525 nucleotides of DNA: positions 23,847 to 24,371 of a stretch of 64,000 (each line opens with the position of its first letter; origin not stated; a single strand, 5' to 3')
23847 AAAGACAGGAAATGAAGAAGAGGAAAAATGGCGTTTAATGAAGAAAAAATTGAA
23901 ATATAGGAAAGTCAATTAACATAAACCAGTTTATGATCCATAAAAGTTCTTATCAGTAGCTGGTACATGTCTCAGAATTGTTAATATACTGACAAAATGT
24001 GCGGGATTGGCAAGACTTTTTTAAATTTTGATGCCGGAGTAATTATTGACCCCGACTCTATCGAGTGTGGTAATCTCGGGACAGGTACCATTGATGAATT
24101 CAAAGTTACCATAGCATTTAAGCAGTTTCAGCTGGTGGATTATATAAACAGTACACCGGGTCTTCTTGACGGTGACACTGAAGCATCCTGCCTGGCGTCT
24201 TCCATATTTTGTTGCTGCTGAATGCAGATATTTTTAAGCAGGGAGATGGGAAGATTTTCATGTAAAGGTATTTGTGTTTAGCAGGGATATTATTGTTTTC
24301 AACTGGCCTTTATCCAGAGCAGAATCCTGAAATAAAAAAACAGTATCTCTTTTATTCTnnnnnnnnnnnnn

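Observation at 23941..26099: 89-nt direct repeat (80% identity, gap-free) flanking a membrane-bound GGDEF diguanylate cyclase gene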

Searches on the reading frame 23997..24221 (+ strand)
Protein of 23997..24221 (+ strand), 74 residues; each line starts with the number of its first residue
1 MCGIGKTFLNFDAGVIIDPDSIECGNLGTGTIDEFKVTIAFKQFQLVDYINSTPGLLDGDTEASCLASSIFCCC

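Call 9: search_protein_families(library=pfam, proteins=[window:23997-24221:+])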
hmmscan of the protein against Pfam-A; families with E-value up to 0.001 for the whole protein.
window:23997-24221:+ (74 aa): 0 families

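Call 62: search_protein_representatives(protein=window:23997-24221:+)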
Query: 74 residues. Proteins with E-value up to 0.001 (for the whole library): 5; up to 1e-10: 2; up to 1e-30: 1. The best 5 are listed.
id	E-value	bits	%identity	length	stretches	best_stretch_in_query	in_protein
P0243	2.1e-43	161.6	100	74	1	1-74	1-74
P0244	4.6e-11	58.9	33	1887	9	13-68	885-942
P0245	9.8e-10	54.6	38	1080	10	42-71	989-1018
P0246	1.4e-09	54.1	53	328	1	8-62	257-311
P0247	1.9e-04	37.8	30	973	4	5-51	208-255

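Call 65: search_protein_families(library=pfam, proteins=[P0244, P0245, P0246, P0247], max_evalue=0.01)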
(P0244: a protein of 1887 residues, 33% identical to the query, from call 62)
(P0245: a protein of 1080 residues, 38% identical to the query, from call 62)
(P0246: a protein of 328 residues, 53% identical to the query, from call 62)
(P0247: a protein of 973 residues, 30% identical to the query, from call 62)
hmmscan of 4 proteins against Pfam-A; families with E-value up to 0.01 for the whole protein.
P0244 (1887 aa): 1 family
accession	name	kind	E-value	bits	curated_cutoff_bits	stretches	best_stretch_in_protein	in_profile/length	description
PF10916.13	DUF2712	-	0.0067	17.5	22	0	1543-1579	8-44/111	Protein of unknown function (DUF2712)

P0245 (1080 aa): 7 families
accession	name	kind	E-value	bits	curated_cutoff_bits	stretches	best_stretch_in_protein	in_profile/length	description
PF10607.14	CTLH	-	2.3e-13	50.9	26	0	84-115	93-124/146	CTLH/CRA C-terminal to LisH motif domain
PF05283.16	MGC-24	-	8.2e-08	33.1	28.5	0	692-722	104-134/140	Multi-glycosylated core protein 24 (MGC-24), sialomucin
PF16894.10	DUF5084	-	8.5e-08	33.2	27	0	956-1004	33-81/130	Domain of unknown function (DUF5084)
PF02023.22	SCAN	-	4.3e-06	26.9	27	0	120-149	53-82/90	SCAN domain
PF06959.16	RecQ5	-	2.7e-05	24.7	25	0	594-621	166-193/203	RecQ helicase protein-like 5 (RecQ5)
PF23082.1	Myb_DNA-binding_2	-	5.3e-05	23.7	27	0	96-107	24-35/70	Myb-like DNA-binding domain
PF19977.5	xRRM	-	9.9e-05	23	23.7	0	54-106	21-73/120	xRRM domain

P0246 (328 aa): 1 family
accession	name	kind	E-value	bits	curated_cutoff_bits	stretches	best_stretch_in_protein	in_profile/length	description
PF14321.11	DUF4382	-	1.3e-09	38.8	25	1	60-178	14-125/136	Domain of unknown function (DUF4382)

P0247 (973 aa): 34 families (the best 25 are shown)
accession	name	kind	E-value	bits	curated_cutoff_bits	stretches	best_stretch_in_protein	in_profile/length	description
PF13424.12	TPR_12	-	9.9e-54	179.9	30.1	12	430-493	4-75/77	Tetratricopeptide repeat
PF13431.12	TPR_17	-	1.9e-50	165.3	24.4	2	418-448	2-32/34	Tetratricopeptide repeat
PF07719.23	TPR_2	-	5.2e-44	145.2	27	0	468-493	6-31/34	Tetratricopeptide repeat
PF13428.12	TPR_14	-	3.9e-41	135.7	23.5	0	534-566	4-35/44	Tetratricopeptide repeat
PF13181.12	TPR_8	-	4.5e-38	126.6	25.7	0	298-325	6-33/34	Tetratricopeptide repeat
PF00515.34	TPR_1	-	3.2e-37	125.3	27.8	0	232-258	8-34/34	Tetratricopeptide repeat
PF14559.12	TPR_19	-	6.6e-36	122.9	25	5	439-491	1-53/68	Tetratricopeptide repeat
PF23914.1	TPR_CcmH_CycH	-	3.7e-23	82.5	42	5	221-327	46-155/158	Cytochrome c-type biogenesis protein H TPR domain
PF13429.12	TPR_15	-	2e-22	80.4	26.2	3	266-415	120-268/280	Tetratricopeptide repeat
PF01535.26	PPR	-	1.9e-21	75.2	25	0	226-249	1-24/31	PPR repeat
PF13374.12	TPR_10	-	3.3e-21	75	27.5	0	431-453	4-26/42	Tetratricopeptide repeat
PF13432.12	TPR_16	-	8.4e-21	74.5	32.7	1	436-496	4-64/65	Tetratricopeptide repeat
PF13371.12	TPR_9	-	2.8e-19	69.4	35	0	235-293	5-63/73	Tetratricopeptide repeat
PF02518.31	HATPase_c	-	7.6e-16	59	26.4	1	850-968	1-110/111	Histidine kinase-, DNA gyrase B-, and HSP90-like ATPase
PF12895.13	ANAPC3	-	5.5e-14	52.6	27.2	1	375-453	3-80/82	Anaphase-promoting complex, cyclosome, subunit 3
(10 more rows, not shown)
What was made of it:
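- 24018..24221 (+): Truncated 3' remnant of a DUF4382-family lipoprotein gene (the '74-aa ORF' 23997-24221; its ATG lies inside copy 1). P0246 carries PF14321 DUF4382 (call 65).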

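Call 66: find_encoding_contigs(protein=P0246, flank=6000, max_places=3)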
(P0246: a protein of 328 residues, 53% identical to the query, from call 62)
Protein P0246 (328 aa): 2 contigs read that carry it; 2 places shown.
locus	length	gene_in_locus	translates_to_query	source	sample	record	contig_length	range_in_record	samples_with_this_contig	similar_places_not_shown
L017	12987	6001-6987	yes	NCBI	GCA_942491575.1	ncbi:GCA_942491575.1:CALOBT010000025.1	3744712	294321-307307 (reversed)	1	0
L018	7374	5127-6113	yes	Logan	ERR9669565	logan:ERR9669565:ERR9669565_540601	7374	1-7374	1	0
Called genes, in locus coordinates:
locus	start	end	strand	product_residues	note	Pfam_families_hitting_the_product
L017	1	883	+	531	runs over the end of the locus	PF13007:LZ_Tnp_IS66, PF13005:zf-IS66, PF03050:DDE_Tnp_IS66, PF13817:DDE_Tnp_IS66_C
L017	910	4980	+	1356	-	PF25023:TEN_YD-shell, PF05593:RHS_repeat, PF25023:TEN_YD-shell (weak), PF01551:Peptidase_M23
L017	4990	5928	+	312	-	PF08239:SH3_3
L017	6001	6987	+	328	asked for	PF14321:DUF4382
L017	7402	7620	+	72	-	-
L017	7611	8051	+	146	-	PF01850:PIN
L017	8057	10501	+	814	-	PF22548:AEP-TOTE, PF04851:ResIII, PF00270:DEAD, PF00271:Helicase_C (weak)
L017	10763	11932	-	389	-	PF13173:AAA_14, PF13635:DUF4143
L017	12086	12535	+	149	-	PF12840:HTH_20 (weak), PF13412:HTH_24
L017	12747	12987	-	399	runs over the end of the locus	PF00589:Phage_integrase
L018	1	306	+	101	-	?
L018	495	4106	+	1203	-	PF25023:TEN_YD-shell, PF05593:RHS_repeat, PF25023:TEN_YD-shell (weak), PF01551:Peptidase_M23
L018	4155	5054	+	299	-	PF08239:SH3_3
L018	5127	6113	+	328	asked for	PF14321:DUF4382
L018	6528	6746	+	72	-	-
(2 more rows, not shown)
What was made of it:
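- The DUF4382 homologue in the relative sits in an IS66/RHS/integrase island (call 66).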
